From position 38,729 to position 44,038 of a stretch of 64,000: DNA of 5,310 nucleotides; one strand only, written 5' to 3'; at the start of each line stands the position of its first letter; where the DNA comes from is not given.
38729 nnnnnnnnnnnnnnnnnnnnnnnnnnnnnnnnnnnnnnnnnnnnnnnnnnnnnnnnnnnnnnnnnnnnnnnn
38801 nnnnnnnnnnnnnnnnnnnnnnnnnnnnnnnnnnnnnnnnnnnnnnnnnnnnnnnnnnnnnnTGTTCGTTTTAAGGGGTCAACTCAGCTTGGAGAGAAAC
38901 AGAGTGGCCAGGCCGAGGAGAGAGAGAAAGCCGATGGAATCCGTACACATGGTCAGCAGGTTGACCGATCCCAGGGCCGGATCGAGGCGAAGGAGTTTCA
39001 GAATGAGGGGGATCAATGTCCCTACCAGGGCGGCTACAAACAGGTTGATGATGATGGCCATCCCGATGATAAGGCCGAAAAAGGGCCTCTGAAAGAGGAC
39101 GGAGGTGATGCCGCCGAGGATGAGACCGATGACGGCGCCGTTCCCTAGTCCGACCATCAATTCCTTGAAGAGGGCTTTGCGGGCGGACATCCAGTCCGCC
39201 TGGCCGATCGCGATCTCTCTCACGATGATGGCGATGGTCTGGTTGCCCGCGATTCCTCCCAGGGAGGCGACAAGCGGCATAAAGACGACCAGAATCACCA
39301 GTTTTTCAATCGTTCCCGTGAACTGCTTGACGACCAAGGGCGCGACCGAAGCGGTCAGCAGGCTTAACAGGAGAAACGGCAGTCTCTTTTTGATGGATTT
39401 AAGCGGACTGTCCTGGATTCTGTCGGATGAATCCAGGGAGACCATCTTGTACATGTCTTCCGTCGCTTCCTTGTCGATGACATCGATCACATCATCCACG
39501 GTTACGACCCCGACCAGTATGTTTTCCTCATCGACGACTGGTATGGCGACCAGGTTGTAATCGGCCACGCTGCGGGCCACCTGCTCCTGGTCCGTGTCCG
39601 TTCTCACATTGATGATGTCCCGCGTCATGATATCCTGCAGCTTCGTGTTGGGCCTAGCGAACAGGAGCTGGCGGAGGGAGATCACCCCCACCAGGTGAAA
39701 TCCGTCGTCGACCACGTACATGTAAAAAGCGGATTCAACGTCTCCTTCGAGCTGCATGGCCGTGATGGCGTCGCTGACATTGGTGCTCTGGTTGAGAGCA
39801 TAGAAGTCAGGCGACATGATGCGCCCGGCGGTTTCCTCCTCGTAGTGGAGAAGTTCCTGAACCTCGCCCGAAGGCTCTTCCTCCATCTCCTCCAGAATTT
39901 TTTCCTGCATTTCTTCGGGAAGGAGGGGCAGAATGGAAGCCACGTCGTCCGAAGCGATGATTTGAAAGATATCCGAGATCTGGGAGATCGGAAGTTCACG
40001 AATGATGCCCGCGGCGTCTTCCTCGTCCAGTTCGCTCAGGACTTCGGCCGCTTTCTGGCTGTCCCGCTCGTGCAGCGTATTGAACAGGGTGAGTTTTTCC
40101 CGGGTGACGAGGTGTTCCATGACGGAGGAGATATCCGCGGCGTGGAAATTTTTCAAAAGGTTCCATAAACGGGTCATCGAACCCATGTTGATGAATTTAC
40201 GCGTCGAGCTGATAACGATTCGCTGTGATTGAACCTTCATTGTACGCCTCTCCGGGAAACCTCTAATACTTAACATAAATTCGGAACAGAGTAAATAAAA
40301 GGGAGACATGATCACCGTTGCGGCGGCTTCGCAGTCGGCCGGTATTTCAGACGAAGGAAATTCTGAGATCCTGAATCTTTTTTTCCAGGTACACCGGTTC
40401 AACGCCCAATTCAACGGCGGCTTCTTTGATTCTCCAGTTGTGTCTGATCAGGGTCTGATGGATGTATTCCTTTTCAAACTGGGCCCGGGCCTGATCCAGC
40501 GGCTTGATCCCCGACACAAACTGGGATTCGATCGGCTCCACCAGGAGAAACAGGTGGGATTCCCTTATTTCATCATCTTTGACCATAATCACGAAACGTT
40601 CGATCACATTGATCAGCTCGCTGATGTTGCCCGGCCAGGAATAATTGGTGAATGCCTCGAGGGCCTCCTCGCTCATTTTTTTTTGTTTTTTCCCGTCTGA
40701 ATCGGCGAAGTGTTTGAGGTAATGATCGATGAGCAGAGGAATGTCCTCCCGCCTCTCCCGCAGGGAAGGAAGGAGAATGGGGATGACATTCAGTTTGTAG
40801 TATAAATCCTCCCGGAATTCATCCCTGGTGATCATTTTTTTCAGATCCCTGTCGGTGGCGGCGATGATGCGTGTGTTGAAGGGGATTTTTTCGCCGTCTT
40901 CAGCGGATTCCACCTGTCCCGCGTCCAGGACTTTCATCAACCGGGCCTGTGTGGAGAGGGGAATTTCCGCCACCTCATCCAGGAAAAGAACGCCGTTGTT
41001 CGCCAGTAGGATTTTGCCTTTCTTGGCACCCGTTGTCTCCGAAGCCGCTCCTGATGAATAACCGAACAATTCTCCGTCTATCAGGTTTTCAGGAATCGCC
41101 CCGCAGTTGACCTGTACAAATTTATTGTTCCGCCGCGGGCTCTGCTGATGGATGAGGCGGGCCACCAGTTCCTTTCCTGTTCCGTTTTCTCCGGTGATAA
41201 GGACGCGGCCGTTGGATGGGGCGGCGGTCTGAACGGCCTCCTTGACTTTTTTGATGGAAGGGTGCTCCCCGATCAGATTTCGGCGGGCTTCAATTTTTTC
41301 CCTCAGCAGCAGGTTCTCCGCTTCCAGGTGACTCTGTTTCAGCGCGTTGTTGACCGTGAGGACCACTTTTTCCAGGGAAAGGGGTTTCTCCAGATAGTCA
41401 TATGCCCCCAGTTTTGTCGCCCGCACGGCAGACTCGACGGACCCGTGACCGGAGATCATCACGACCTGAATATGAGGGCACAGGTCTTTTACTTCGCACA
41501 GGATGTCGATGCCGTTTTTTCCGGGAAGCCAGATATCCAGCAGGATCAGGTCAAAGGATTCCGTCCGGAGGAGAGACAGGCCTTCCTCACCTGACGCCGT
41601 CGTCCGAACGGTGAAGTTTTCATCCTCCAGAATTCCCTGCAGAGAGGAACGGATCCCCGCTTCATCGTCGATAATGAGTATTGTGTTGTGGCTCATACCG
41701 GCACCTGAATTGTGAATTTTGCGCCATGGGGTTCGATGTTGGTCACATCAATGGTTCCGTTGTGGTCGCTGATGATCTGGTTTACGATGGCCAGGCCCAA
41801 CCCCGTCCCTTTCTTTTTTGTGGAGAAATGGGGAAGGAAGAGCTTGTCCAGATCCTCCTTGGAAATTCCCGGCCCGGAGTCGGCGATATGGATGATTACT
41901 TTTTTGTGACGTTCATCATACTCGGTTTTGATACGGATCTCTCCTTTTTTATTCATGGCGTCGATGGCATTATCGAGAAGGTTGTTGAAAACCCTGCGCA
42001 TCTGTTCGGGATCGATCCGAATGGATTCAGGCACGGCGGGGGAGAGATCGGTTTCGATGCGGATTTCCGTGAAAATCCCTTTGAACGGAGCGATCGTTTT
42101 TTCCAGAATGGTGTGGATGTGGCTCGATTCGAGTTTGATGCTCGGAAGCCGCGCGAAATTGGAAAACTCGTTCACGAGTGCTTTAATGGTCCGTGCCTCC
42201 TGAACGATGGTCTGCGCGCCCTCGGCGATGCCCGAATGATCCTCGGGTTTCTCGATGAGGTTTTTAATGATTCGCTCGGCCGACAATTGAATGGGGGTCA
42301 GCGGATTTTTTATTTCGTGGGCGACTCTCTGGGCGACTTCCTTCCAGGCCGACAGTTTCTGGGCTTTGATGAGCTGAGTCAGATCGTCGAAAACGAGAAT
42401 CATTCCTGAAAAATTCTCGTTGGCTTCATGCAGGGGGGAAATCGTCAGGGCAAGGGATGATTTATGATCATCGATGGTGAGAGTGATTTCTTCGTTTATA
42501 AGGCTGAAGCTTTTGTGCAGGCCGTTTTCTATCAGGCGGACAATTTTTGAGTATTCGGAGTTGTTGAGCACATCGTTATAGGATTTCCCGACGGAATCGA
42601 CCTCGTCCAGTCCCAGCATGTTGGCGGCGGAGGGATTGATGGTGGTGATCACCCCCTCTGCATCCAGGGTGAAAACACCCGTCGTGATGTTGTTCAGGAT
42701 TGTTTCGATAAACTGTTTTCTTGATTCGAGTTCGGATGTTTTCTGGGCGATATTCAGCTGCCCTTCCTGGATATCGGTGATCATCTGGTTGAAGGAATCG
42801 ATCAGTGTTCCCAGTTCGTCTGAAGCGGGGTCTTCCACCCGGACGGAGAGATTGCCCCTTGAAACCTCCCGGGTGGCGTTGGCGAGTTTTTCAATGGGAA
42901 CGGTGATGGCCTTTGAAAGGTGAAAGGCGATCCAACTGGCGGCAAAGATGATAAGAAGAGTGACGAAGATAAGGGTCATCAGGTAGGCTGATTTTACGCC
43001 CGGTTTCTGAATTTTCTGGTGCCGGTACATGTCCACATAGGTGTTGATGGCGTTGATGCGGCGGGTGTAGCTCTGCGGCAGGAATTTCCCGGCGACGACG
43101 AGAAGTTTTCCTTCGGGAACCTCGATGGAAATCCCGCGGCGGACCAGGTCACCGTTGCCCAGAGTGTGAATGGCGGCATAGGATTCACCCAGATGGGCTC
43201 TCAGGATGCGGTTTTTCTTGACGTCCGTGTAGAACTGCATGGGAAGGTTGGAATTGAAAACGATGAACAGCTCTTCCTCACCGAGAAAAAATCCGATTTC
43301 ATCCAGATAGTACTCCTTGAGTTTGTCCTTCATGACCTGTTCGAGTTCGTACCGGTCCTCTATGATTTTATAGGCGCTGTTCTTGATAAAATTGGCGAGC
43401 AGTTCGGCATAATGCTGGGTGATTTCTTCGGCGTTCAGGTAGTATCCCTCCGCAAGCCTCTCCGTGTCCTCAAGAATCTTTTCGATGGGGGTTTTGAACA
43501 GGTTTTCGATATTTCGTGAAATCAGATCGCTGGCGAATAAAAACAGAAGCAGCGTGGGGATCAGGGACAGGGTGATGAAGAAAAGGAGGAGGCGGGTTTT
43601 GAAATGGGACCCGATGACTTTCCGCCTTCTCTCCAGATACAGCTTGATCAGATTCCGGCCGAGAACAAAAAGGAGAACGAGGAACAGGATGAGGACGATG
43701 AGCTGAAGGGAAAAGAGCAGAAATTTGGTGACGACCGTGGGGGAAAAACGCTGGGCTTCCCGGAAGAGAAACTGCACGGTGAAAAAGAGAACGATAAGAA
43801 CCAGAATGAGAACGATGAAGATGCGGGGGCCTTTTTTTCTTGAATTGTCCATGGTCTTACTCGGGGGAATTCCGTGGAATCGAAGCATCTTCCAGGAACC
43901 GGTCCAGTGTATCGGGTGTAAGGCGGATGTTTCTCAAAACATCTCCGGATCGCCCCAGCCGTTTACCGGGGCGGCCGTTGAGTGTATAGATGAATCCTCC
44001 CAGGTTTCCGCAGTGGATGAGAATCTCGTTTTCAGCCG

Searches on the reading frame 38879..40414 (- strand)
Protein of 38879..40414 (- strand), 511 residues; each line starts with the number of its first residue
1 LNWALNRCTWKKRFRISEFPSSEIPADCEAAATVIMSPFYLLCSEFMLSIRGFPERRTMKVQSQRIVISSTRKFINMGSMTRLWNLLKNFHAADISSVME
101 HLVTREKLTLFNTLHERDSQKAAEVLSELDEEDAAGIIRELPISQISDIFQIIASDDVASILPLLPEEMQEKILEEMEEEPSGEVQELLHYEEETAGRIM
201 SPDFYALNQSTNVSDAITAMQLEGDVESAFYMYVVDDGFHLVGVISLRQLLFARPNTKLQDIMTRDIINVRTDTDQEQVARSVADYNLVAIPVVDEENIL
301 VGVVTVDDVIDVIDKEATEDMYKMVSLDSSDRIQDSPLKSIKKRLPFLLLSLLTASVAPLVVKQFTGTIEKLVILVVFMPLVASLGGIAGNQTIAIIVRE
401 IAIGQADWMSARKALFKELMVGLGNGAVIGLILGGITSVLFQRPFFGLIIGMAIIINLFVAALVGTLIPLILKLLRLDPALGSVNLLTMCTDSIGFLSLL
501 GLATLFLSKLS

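Call 46: search_protein_families(library=pfam, proteins=[window:38879-40414:-], max_evalue=0.0001)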
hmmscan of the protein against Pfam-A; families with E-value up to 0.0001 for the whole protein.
window:38879-40414:- (511 aa): 3 families
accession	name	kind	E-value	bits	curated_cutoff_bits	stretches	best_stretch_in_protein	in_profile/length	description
PF01769.21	MgtE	-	1.1e-25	90.7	27.6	1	379-502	1-125/125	Divalent cation transporter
PF00571.33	CBS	-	7.9e-20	71.4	24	2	260-313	2-55/57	CBS domain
PF03448.22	MgtE_N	-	1.8e-19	70.6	25.9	1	91-194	2-102/102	MgtE intracellular N domain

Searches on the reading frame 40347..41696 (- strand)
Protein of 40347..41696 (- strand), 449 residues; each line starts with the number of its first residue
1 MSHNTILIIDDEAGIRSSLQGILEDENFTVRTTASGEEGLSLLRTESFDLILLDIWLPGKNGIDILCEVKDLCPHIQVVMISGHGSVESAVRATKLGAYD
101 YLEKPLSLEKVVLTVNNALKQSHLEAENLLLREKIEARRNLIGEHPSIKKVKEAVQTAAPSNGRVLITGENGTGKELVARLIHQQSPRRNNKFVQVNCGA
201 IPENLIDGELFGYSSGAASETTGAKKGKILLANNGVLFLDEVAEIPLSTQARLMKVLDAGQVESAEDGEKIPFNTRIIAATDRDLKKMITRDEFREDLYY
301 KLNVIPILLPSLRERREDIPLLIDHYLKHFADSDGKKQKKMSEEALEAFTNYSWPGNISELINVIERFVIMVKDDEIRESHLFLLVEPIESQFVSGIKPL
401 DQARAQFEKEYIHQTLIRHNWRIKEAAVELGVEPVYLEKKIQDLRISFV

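Call 46: search_protein_families(library=pfam, proteins=[window:40347-41696:-], max_evalue=0.0001)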
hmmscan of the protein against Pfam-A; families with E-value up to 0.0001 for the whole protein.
window:40347-41696:- (449 aa): 9 families
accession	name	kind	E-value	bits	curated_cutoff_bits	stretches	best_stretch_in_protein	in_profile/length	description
PF00158.32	Sigma54_activat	-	2.1e-58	197.2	20.2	1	141-307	1-167/168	Sigma-54 interaction domain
PF00072.30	Response_reg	-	3.7e-28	98.3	30.2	1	6-114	1-109/111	Response regulator receiver domain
PF25601.1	AAA_lid_14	-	9.4e-25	86.7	27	1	313-383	1-71/87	AAA+ ATPase lid domain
PF14532.12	Sigma54_activ_2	-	1.3e-17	64.8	25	1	142-312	1-138/138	Sigma-54 interaction domain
PF01078.27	Mg_chelatase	-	2.7e-10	40.4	20.3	1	223-277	96-150/207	Magnesium chelatase, subunit ChlI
PF02954.25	HTH_8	-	1.7e-08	34.5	22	1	404-442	2-40/42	Bacterial regulatory protein, Fis family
PF07724.20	AAA_2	-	8.4e-08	32.9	27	1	163-294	4-136/166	AAA domain (Cdc48 subfamily)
PF07728.20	AAA_5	-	1.3e-07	32.2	22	1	165-281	2-121/139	AAA domain (dynein-related subfamily)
PF00004.35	AAA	-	3.1e-05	24.9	21.2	1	165-287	1-116/131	ATPase family associated with various cellular activities (AAA)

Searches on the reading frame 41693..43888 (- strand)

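Call 72: search_protein_families(library=pfam, proteins=[window:41693-43888:-], max_evalue=0.00001)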
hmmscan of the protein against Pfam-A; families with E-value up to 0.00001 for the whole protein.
window:41693-43888:- (731 aa): 9 families
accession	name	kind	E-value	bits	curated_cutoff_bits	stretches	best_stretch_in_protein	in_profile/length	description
PF02518.31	HATPase_c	-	2.5e-27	95.9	26.4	1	626-730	2-108/111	Histidine kinase-, DNA gyrase B-, and HSP90-like ATPase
PF00672.30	HAMP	-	2.1e-15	57.2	25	1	324-374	2-52/53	HAMP domain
PF00989.32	PAS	-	9.8e-15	55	22.6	1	393-502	2-112/113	PAS fold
PF14501.12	HATPase_c_5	-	3.9e-10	40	22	1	628-727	4-97/102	GHKL domain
PF00512.31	HisKA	-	9.4e-09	35.6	26.9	1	516-581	3-63/66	His Kinase A (phospho-acceptor) domain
PF13426.13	PAS_9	-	1.1e-08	35.7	27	1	403-505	2-103/103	PAS domain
PF19312.4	NtrY_N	-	1.2e-08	35.1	23.2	1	25-172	10-152/291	NtrY N-terminal region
PF08448.16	PAS_4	-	9.2e-08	32.7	23.1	1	398-505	1-107/110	PAS fold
PF13188.13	PAS_8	-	1.9e-06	28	21.8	1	393-433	2-42/65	PAS domain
